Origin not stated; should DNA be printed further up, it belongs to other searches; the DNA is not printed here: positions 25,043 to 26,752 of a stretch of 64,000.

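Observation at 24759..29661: Split and degenerate PEP-utilising machinery: a stand-alone swivel-His domain plus a PPDK-like protein that appears to lack the pyruvate/PEP active site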

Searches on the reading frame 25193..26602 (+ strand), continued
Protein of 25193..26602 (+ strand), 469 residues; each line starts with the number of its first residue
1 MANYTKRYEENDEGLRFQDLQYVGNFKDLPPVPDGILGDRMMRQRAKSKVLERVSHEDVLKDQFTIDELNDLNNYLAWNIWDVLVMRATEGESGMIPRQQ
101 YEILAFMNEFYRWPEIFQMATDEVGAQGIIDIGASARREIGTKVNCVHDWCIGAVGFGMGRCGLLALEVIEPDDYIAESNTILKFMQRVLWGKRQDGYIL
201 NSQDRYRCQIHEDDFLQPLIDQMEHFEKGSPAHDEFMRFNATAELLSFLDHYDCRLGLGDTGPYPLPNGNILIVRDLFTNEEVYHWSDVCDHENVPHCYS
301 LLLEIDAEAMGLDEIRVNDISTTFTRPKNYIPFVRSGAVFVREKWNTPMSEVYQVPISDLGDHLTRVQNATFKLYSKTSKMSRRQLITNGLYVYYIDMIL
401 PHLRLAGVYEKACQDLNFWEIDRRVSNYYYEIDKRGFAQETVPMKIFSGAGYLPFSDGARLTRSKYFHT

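Call 43: search_protein_families(library=pfam, proteins=[L039:12034-13476:+, L029:11880-13475:+, L052:19940-20791:-, L042:14626-15363:-, L018:16832-18391:+, L038:4372-5589:+, L081:8909-11887:+, L081:11640-12956:+, L081:6203-8329:+, L081:12969-14078:+], max_evalue=0.01)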
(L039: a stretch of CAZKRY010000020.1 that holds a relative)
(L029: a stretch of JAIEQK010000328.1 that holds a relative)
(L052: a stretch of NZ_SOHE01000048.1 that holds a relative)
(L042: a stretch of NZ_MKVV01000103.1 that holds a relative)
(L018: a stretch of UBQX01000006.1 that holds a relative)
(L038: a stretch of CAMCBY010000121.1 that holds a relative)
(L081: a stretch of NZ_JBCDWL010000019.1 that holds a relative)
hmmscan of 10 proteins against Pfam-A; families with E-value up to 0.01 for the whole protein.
L039:12034-13476:+ (480 aa): 3 families
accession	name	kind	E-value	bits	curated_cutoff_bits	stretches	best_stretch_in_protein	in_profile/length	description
PF00355.32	Rieske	-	1.5e-18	66.9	20.3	1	59-140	1-83/88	Rieske [2Fe-2S] domain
PF19301.5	LigXa_C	-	4.1e-10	39.7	27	1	164-315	1-145/304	LigXa C-terminal domain like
PF19112.6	VanA_C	-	0.00089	19.9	23.5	1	197-323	2-128/193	Vanillate O-demethylase oxygenase C-terminal domain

L029:11880-13475:+ (531 aa): 3 families
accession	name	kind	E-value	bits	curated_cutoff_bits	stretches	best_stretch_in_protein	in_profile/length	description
PF00355.32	Rieske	-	2.6e-18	66.2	20.3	1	111-192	1-83/88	Rieske [2Fe-2S] domain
PF19301.5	LigXa_C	-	2.2e-08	34.1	27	1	216-374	1-154/304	LigXa C-terminal domain like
PF19112.6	VanA_C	-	0.00013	22.6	23.5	1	249-375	2-128/193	Vanillate O-demethylase oxygenase C-terminal domain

L052:19940-20791:- (283 aa): 5 families
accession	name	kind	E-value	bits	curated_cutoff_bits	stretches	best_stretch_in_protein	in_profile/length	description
PF14450.12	FtsA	-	2e-11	44.8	31.8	1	155-265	1-108/127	Cell division protein FtsA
PF06723.19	MreB_Mbl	-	1.3e-08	34.5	27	1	75-188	63-181/327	MreB/Mbl protein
PF00012.26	HSP70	-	2.2e-07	30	20.6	1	92-169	120-203/599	Hsp70 protein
PF11104.14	PilM_2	-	0.00011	21.7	27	1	156-261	184-299/340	Type IV pilus assembly protein PilM;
PF04312.18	DUF460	-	0.0066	16.6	28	0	32-74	22-63/135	Protein of unknown function (DUF460)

L042:14626-15363:- (245 aa): 6 families
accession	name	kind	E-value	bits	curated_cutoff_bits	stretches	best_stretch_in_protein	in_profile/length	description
PF13350.11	Y_phosphatase3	-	1.7e-51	176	22.2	1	9-241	3-239/240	Tyrosine phosphatase family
PF22784.1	PTP-SAK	-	3.4e-05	24.4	27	1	130-162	87-119/153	Swiss Army Knife protein, DSP-PTPase phosphatase domain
PF03162.18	Y_phosphatase2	-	0.00055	20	27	1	121-168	82-129/165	Tyrosine phosphatase family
PF00782.25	DSPc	-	0.0038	17.5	33.5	1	127-149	70-92/133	Dual specificity phosphatase, catalytic domain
PF22785.1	Tc-R-P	-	0.004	18.1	27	1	120-152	67-101/106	Polymorphic toxin system, DSP-PTPase phosphatase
PF00102.32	Y_phosphatase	-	0.0044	17.1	20.9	1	116-162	152-201/234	Protein-tyrosine phosphatase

L018:16832-18391:+ (519 aa): 2 families
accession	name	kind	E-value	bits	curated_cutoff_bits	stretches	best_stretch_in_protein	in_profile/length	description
PF00501.34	AMP-binding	-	4.6e-89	299.3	29.9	1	18-374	3-384/384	AMP-binding enzyme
PF13193.12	AMP-binding_C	-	1.7e-21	77.4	24.5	1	425-500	1-76/76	AMP-binding enzyme C-terminal domain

L038:4372-5589:+ (405 aa): 1 family
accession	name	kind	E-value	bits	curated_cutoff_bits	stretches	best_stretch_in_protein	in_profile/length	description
PF02515.22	CoA_transf_3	-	4e-108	362.2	23.3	1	8-376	1-366/366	CoA-transferase family III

L081:8909-11887:+ (992 aa): 1 family
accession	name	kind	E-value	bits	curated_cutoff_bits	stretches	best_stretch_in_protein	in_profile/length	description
PF00391.29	PEP-utilizers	-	1.1e-08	35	23.1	1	256-308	6-56/72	PEP-utilising enzyme, mobile domain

L081:11640-12956:+ (438 aa): 3 families
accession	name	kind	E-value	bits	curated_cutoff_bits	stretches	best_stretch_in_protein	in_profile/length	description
PF02958.26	EcKL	-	7.3e-13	48.9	22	2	258-373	170-286/294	Ecdysteroid kinase-like family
PF01636.29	APH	-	2.3e-10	41.1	23.2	1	135-357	13-218/239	Phosphotransferase enzyme family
PF07914.17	DUF1679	-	7.6e-06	25.5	24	1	308-368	269-334/414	Uncharacterized oxidoreductase dhs-27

L081:6203-8329:+ (708 aa): 3 families
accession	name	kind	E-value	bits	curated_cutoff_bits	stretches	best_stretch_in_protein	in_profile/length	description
PF13549.11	ATP-grasp_5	-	8.6e-56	189.2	27.6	1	497-706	10-220/221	ATP-grasp domain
PF13607.11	Succ_CoA_lig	-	2.8e-42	144.2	27.4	1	167-302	1-135/138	Succinyl-CoA ligase like flavodoxin domain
PF13380.12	CoA_binding_2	-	1.1e-15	58.6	22.8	1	24-147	1-113/116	CoA binding domain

L081:12969-14078:+ (369 aa): 1 family
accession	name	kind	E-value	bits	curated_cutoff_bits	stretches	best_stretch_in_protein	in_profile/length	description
PF23213.1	DUF7065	-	0.0065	17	27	0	100-178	111-183/183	Domain of unknown function (DUF7065)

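Call 57: predict_structure(alignment_id=A3)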
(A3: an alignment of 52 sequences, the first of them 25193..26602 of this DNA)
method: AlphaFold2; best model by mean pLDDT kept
length: 469 residues; sequences in the alignment: 52
mean_pLDDT: 93.4   pTM: 0.93
mean pLDDT of the five models: 93.4, 93.1, 92.7, 92.6, 91.8
residues with pLDDT >= 90: 406; 70-90: 50; 50-70: 8; < 50: 5
segments of 3 or more residues with pLDDT < 50: 89-91
pLDDT, mean of each block of 10 residues (from residue 1): 87 89 89 95 96 96 97 97 71 71 96 97 98 97 96 96 94 97 98 94 95 97 95 96 95 90 95 98 93 97 97 95 93 97 97 98 98 94 94 96 98 96 93 81 87 94 74
secondary structure, 60 per line:
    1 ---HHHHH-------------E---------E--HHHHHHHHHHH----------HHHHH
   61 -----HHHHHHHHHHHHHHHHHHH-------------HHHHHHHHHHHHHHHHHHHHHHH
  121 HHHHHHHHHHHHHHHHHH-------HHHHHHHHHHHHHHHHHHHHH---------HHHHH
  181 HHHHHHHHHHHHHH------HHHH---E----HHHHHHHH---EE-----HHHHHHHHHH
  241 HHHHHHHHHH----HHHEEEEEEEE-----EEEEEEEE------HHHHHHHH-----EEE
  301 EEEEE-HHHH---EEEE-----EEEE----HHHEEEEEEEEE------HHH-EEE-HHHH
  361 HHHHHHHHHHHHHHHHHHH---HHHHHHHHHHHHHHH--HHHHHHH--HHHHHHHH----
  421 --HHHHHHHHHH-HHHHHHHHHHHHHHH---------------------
elements in order: H4-8 H35-45 H56-60 H66-84 H98-138 H146-166 H176-194 H201-204 H213-220 H231-250 E258-265 E271-278 H285-292 E298-305 H307-310 E314-317 E323-326 E334-342 E353-355 H357-379 H383-397 H400-406 H409-416 H423-432 H434-448

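Call 60: fold_search(model_id=the predicted structure, library=pdb)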
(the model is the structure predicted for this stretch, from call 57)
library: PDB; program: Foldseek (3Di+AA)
matches with E <= 10: 48; with E <= 0.001: 0
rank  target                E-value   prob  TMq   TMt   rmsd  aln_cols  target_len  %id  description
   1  9atb_A                4.5e-01  0.06  0.12  0.14  39.7       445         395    9  cryo-EM of Cupriavidus gilardii flagellum (released 2024-11-13)
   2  9a2x_MODEL_1_A        1.3e+00  0.02  0.10  0.09  30.9       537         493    8  Model of E. coli TolC by in-cell photo-crosslinking MS and deep learning (released 2023-02-24)
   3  4xhr_A                1.5e+00  0.07  0.11  0.23  13.5       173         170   13  Structure of a phospholipid trafficking complex, native (released 2015-07-01)
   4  7yyn_A                2.1e+00  0.03  0.10  0.08  19.9       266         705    9  Mammalian Dicer in the dicing state with pre-miR-15a substrate (released 2022-11-16)
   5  7zpi_A                2.1e+00  0.03  0.10  0.08  20.0       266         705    8  Mammalian Dicer in the "dicing state" with pre-miR-15a substrate (released 2022-11-16)
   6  9b43                  2.5e+00  0.01  0.12  0.09  27.4       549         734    9  Mycolicibacterium smegmatis MmpL4 structure (released 2024-10-02)
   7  7ai7_B                2.9e+00  0.01  0.08  0.06  24.6       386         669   12  MutS in Intermediate state (released 2021-03-31)
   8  8x1r_A                2.9e+00  0.01  0.08  0.06  23.2       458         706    9  Cryo-EM structure of human DRA (SLC26A3) bound with chloride (released 2025-05-14)
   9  6jdg_D                3.3e+00  0.02  0.06  0.17  14.9       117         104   12  Complexed crystal structure of PaSSB with ssDNA dT20 at 2.39 angstrom resolution (released 2019-12-11)
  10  6i3v_F                3.5e+00  0.04  0.09  0.19  11.5       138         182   12  x-ray structure of the human mitochondrial PRELID1 in complex with TRIAP1 (released 2019-03-20)
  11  7yz4                  3.5e+00  0.03  0.11  0.05  20.0       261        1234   11  Mouse endoribonuclease Dicer (composite structure) (released 2022-11-16)
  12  3c4b                  3.6e+00  0.03  0.11  0.17  18.6       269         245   11  Structure of RNaseIIIb and dsRNA binding domains of mouse Dicer (released 2008-02-19)
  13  9w7f_A                3.6e+00  0.01  0.11  0.12  22.6       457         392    9  Crystal structure of African swine fever virus methyltransferase EP424R in complex with S-adenosylmethionine (released 2025-11-26)
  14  5jqm_B                3.8e+00  0.03  0.10  0.17  17.3       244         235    9  Crystal Structure of Phosphatidic acid Transporter Ups1/Mdm35 Void of Bound Phospholipid from Saccharomyces Cerevisiae (released 2017-07-12)
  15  7zpk_A                3.8e+00  0.02  0.11  0.05  20.5       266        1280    9  Mammalian Dicer in the "pre-dicing state" with pre-miR-15a substrate and TARBP2 subunit (released 2022-11-16)
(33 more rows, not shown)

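Call 67: search_protein_families(library=ncbifam, proteins=[L001:8747-9454:+, L001:3522-4976:+, L001:6143-7666:+, L001:5026-6132:+, L001:1363-3315:-], max_evalue=0.00001)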
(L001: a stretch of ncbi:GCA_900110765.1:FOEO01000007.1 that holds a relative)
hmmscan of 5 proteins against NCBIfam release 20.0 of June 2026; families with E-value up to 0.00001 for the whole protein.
L001:8747-9454:+ (235 aa): 9 families
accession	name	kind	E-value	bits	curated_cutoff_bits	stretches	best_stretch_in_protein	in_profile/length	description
NF009804.0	PRK13288.1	equivalog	1.7e-12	47.3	218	1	4-223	3-208/215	pyrophosphatase PpaX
NF009699.0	PRK13225.1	equivalog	2.4e-12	46.9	368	1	4-225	62-267/273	phosphoglycolate phosphatase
NF009695.0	PRK13222.1-2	equivalog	2.7e-12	46.7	225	1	97-224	109-221/226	phosphoglycolate phosphatase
TIGR01454.1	AHBA_synth_RP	hypoth_equivalog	2.8e-08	33.7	246.65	1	85-223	80-201/205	AHBA synthesis associated protein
NF009697.0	PRK13222.1-4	equivalog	7.4e-08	32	327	0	98-229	110-226/232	phosphoglycolate phosphatase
TIGR03351.1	PhnX-like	hypoth_equivalog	9.9e-08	32.2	218.9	0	169-216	162-210/220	phosphonatase-like hydrolase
TIGR01449.2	PGP_bact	equivalog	4.2e-07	29.7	180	0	85-215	90-203/213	phosphoglycolate phosphatase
NF009696.0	PRK13222.1-3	equivalog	4.2e-06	26.6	359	0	166-225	156-216/223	N-acetylmuramic acid 6-phosphate phosphatase MupP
NF009694.0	PRK13222.1-1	equivalog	4.5e-06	26.2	415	0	99-232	128-246/252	phosphoglycolate phosphatase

L001:3522-4976:+ (484 aa): 42 families (the best 25 are shown)
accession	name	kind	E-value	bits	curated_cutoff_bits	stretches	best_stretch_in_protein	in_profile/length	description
NF010000.0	PRK13473.1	subfamily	1.7e-126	422.6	615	1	29-482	14-473/475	aminobutyraldehyde dehydrogenase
NF045735.1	PaDhStyDPseudo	equivalog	3e-122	408.7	850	1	34-479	20-479/483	phenylacetaldehyde dehydrogenase StyD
TIGR01804.1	BADH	equivalog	1.2e-117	393.3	668.6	1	33-476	14-466/467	betaine-aldehyde dehydrogenase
TIGR01780.1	SSADH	subfamily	2.9e-112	375.8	646.35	1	36-476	1-447/448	succinate-semialdehyde dehydrogenase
NF009725.0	PRK13252.1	equivalog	7.5e-112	374.2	593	1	32-480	22-478/488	betaine-aldehyde dehydrogenase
NF006916.0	PRK09407.1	equivalog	1.4e-107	360.5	521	1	30-481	32-492/526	succinic semialdehyde dehydrogenase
NF045736.1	PaDhStyDRhodo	equivalog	2.5e-102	342.9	800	1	36-478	22-474/479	phenylacetaldehyde dehydrogenase StyD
TIGR03216.1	OH_muco_semi_DH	equivalog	1.6e-101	340.3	693.25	1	31-480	12-478/481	2-hydroxymuconic semialdehyde dehydrogenase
TIGR03374.1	ABALDH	equivalog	4.7e-100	335.6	909.3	1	29-481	13-471/472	aminobutyraldehyde dehydrogenase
TIGR02299.1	HpaE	equivalog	1.1e-99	334.2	638.35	1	32-479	16-474/488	5-carboxymethyl-2-hydroxymuconate semialdehyde dehydrogenase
NF050026.1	AcaldDHExaC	equivalog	1.2e-97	327.7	900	1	34-479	33-491/503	acetaldehyde dehydrogenase ExaC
NF040648.1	lactal_redase_Meth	equivalog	5.2e-96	322.5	650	1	23-479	2-460/463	lactaldehyde dehydrogenase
NF008415.0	PRK11241.1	equivalog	5.5e-96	322.1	828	1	35-477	29-476/482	NADP-dependent succinate-semialdehyde dehydrogenase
NF007497.0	PRK10090.1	equivalog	3.7e-94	316.2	500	1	32-479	22-475/480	aldehyde dehydrogenase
TIGR04284.1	aldehy_Rv0768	hypoth_equivalog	4.3e-93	312.9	775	1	34-480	17-477/480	aldehyde dehydrogenase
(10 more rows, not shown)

L001:6143-7666:+ (507 aa): 106 families (the best 25 are shown)
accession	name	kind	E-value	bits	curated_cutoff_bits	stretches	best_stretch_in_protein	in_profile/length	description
NF004837.0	PRK06187.1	subfamily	5.3e-133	444.1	476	1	6-504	11-520/531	long-chain-fatty-acid--CoA ligase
NF006181.0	PRK08314.1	subfamily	2e-118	396.1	705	1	11-504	32-552/563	long-chain-fatty-acid--CoA ligase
NF004114.0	PRK05605.1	equivalog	9.1e-107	357.7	766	2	153-504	214-567/575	long-chain-fatty-acid--CoA ligase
NF006182.0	PRK08316.1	subfamily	1.9e-106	356.6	663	1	5-504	13-515/523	fatty acyl-CoA synthetase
NF009233.0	PRK12583.1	subfamily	1.3e-104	350.6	832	2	157-505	198-549/558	fatty acid CoA ligase family protein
NF005801.1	PRK07656.1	equivalog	1.6e-103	347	657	1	8-503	6-500/500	FadD3 family acyl-CoA ligase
NF005702.0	PRK07514.1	subfamily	3.6e-93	312.6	558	1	7-504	8-498/506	malonyl-CoA synthase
NF004229.0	PRK05677.1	subfamily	4.1e-92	309.5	879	2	151-504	198-553/563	long-chain-fatty-acid--CoA ligase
NF006523.0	PRK08974.1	equivalog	1.2e-91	307.6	884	2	156-504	202-551/561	long-chain-fatty-acid--CoA ligase FadD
NF005307.0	PRK06839.1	equivalog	3.8e-90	302.9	748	1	17-505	16-492/496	o-succinylbenzoate--CoA ligase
NF002966.0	PRK03640.1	equivalog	1.4e-89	301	556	1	8-505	8-479/483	o-succinylbenzoate--CoA ligase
NF005220.0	PRK06710.1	equivalog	2.1e-88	296.9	1116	2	155-503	200-550/563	long-chain-fatty-acid--CoA ligase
NF005463.0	PRK07059.1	subfamily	3.4e-85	286.6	869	2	152-505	196-555/557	long-chain-fatty-acid--CoA ligase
NF005676.0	PRK07470.1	equivalog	6.9e-84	282.4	774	1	5-504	22-527/544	acyl-CoA synthetase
NF004808.0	PRK06155.1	equivalog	8.8e-83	278.4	722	1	4-505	22-521/542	ATP-dependent acyl-CoA ligase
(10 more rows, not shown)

L001:5026-6132:+ (368 aa): 21 families
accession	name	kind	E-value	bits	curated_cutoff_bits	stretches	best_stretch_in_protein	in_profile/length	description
TIGR03989.1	Rxyl_3153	subfamily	3.2e-73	247.1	440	1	3-366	1-370/370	NDMA-dependent alcohol dehydrogenase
TIGR02818.1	adh_III_F_hyde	equivalog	6.2e-69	232.8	543.95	1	3-366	1-368/368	S-(hydroxymethyl)glutathione dehydrogenase/class III alcohol dehydrogenase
TIGR03451.1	mycoS_dep_FDH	equivalog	1.5e-67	228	512.9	1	4-365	2-357/358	S-(hydroxymethyl)mycothiol dehydrogenase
NF041097.1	keto_inos_dh_IolM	equivalog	4.2e-38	131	450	2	183-364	204-387/389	scyllo-inosose 3-dehydrogenase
TIGR00692.1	tdh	equivalog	1.1e-35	123.3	458.35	2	141-351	118-325/340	L-threonine 3-dehydrogenase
NF003808.0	PRK05396.1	equivalog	2.2e-35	122.1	380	2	140-363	119-337/341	L-threonine 3-dehydrogenase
NF006940.0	PRK09422.1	equivalog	1.4e-32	113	344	2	5-108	2-106/338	alcohol dehydrogenase AdhP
TIGR03366.1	HpnZ_proposed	hypoth_equivalog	8.6e-32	110.6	328.1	1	26-311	3-279/315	putative phosphonate catabolism associated alcohol dehydrogenase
NF010344.0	PRK13771.1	subfamily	1.1e-24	87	349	1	5-107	2-106/334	putative alcohol dehydrogenase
NF047908.1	AldhRedAhr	equivalog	1.6e-23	83.1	470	2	1-107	1-110/335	NADPH-dependent aldehyde reductase Ahr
NF007642.0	PRK10309.1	equivalog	2.4e-22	79.7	550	2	17-121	13-116/347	galactitol-1-phosphate 5-dehydrogenase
TIGR02824.1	quinone_pig3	subfamily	7.1e-20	71.2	296.8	2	18-92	17-93/325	putative NAD(P)H quinone oxidoreductase, PIG3 family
NF007489.0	PRK10083.1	equivalog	1.8e-19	69.9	376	2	7-108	3-106/339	Zn-dependent oxidoreductase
NF041172.1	AcrlCoa_red_Thmprot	equivalog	5e-19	68.4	500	1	5-107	2-106/334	acryloyl-CoA reductase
TIGR02819.1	fdhA_non_GSH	equivalog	6.8e-17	61.1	636.95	1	28-254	36-255/397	formaldehyde dehydrogenase, glutathione-independent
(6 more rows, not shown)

L001:1363-3315:- (650 aa): 26 families (the best 25 are shown)
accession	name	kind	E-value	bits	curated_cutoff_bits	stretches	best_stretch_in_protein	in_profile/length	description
NF041552.1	TF_PrdR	equivalog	1.9e-97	327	795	1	324-648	242-573/577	sigma-54 dependent transcriptional regulator PrdR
TIGR02329.1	propionate_PrpR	equivalog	5.1e-80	269.6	499.2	1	374-649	236-525/526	propionate catabolism operon regulatory protein PrpR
NF011953.0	PRK15424.1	equivalog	2.9e-79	267.1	703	1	375-649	244-532/538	propionate catabolism operon regulatory protein PrpR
TIGR02915.1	PEP_resp_reg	equivalog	5.5e-79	266.1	502.6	1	359-647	148-438/445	PEP-CTERM-box response regulator transcription factor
TIGR01818.1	ntrC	equivalog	1.8e-76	257.8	558.6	1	363-596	147-383/463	nitrogen regulation protein NR(I)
NF008485.2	PRK11388.1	equivalog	6.4e-76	256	551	2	326-649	309-633/643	dihydroxyacetone kinase operon transcriptional regulator DhaR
NF008469.0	PRK11361.1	equivalog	2.1e-70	237.7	714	1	373-648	166-451/461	acetoacetate metabolism transcriptional regulator AtoC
TIGR01817.1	nifA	equivalog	2.4e-69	234.5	528.85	1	359-626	205-472/534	nif-specific transcriptional activator NifA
NF003451.0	PRK05022.1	equivalog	1e-66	225.7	476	1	372-646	212-503/512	nitric oxide reductase transcriptional regulator NorR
NF049963.1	RespRegFlgRCampy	domain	8.2e-66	222.6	750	1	354-648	138-424/429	fla regulon two-component system response regulator FlgR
NF038308.1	RNA_repair_RtcR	equivalog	8.5e-66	222.9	650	1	371-605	202-447/530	RNA repair transcriptional activator RtcR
NF050807.1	TransRegFlbDCaul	equivalog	9.5e-64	215.9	750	1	339-597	107-369/454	sigma-54-dependent transcriptional regulator FlbD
NF041906.1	V4R_TF_MobR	exception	7.7e-63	212.8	999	1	365-648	247-541/544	phenol degradation transcriptional regulator MobR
NF041946.1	LuxO_transreg_Vib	equivalog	5.4e-61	206.8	800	1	359-598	142-384/463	quorum-sensing sigma-54 dependent transcriptional regulator LuxO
NF011695.0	PRK15115.1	equivalog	1.3e-60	205.5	763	1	359-648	148-433/445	two-component system response regulator GlrR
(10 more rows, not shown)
